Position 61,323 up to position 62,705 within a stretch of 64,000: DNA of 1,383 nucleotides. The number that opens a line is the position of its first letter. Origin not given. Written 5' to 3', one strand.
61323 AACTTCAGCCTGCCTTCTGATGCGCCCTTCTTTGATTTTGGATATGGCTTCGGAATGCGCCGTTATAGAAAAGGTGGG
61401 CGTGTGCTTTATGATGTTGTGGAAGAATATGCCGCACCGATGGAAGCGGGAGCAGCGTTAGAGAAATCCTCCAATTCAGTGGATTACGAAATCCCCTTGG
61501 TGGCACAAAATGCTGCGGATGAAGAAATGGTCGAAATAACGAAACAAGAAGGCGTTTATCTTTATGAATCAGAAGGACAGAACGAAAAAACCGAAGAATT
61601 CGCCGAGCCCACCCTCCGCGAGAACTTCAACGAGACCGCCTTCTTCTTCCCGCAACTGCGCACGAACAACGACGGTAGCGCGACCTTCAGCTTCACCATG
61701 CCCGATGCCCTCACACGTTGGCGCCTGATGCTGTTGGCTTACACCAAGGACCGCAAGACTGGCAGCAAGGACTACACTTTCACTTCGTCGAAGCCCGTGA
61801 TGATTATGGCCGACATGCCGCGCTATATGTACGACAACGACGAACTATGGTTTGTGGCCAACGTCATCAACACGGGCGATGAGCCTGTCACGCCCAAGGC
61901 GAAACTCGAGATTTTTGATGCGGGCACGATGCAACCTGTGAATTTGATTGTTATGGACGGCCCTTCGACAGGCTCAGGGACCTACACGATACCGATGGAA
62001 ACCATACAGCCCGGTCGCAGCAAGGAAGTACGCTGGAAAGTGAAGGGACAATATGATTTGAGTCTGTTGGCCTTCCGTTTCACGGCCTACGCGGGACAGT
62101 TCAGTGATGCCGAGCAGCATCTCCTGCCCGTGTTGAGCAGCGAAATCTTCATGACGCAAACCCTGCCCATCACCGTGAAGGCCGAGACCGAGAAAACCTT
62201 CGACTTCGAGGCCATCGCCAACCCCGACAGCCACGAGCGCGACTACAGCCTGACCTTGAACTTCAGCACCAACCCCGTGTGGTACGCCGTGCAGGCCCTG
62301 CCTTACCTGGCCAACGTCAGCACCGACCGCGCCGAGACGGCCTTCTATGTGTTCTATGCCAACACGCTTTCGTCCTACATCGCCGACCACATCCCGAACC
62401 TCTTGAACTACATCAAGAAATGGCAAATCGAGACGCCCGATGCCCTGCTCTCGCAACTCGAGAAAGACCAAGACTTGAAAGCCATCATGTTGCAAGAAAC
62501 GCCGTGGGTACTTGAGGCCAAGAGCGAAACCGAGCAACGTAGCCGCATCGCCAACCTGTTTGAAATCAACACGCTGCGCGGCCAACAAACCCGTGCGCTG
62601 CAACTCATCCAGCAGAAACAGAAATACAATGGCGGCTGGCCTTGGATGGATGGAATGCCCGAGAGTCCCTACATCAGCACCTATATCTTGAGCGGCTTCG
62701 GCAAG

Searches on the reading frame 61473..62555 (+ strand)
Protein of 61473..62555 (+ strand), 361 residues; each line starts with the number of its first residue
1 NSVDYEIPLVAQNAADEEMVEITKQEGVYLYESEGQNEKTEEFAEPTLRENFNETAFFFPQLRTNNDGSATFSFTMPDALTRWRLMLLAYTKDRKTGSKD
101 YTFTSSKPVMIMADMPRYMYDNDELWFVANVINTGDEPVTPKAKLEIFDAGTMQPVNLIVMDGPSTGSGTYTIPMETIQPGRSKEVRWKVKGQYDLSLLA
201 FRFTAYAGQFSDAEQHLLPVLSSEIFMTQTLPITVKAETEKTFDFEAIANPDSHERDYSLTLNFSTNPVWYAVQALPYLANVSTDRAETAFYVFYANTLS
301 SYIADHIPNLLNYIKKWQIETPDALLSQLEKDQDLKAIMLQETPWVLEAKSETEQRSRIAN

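Call 57: find_homologous_proteins(query=window:61473-62555:+, max_evalue=1e-30)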
Query window:61473-62555:+ (361 aa): 109 proteins with E <= 1e-30 among 2123 candidates.
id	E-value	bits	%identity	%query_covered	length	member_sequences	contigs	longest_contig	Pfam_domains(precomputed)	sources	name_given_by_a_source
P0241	4.1e-199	679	90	96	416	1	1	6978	PF00207.29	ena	-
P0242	2.6e-166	571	86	83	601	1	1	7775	PF00207.29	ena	-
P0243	1.1e-160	552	80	87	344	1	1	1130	PF00207.29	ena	-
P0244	1.3e-153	529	83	79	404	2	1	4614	PF00207.29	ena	-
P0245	6.2e-150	517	94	70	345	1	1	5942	-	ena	-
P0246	1.7e-137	476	94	64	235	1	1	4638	-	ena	-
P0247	3.3e-119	416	59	91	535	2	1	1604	PF00207.29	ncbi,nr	ncbi:MAG: hypothetical protein IJE76_03360, partial [Bacteroidales bacterium]|nr:hypothetical protei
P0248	8.9e-115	401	77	65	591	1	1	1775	PF00207.29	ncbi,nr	ncbi:MAG: hypothetical protein J6X35_00730, partial [Bacteroidales bacterium]|nr:hypothetical protei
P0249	7.4e-100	352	79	57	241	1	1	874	PF00207.29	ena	-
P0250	7.4e-94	333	98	45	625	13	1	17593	PF17973.8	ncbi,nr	ncbi:MAG: hypothetical protein IJQ11_00185, partial [Bacteroidales bacterium]|nr:hypothetical protei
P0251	6.9e-87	310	47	93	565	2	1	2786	PF00207.29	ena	-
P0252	4.3e-86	307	47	97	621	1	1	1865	PF00207.29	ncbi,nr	ncbi:MAG: hypothetical protein IKX01_04800, partial [Bacteroidales bacterium]|nr:hypothetical protei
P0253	2.6e-85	305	48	89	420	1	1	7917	PF00207.29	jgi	-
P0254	7.2e-75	270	53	70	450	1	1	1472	-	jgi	jgi:hypothetical protein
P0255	3.0e-73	265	87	40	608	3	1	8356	PF17973.8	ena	-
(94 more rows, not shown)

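Call 71: find_encoding_contigs(protein=P0241, flank=300, max_places=1)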
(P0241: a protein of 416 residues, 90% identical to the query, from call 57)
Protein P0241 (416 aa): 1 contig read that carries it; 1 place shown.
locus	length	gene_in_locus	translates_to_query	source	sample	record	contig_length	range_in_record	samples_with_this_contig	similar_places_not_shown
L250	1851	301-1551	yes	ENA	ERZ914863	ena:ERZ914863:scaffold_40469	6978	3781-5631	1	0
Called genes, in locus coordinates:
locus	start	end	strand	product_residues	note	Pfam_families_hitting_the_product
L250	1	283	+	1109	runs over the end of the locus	PF01835:MG2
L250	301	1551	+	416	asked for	PF00207:A2M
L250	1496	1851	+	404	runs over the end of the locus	PF17973:bMG10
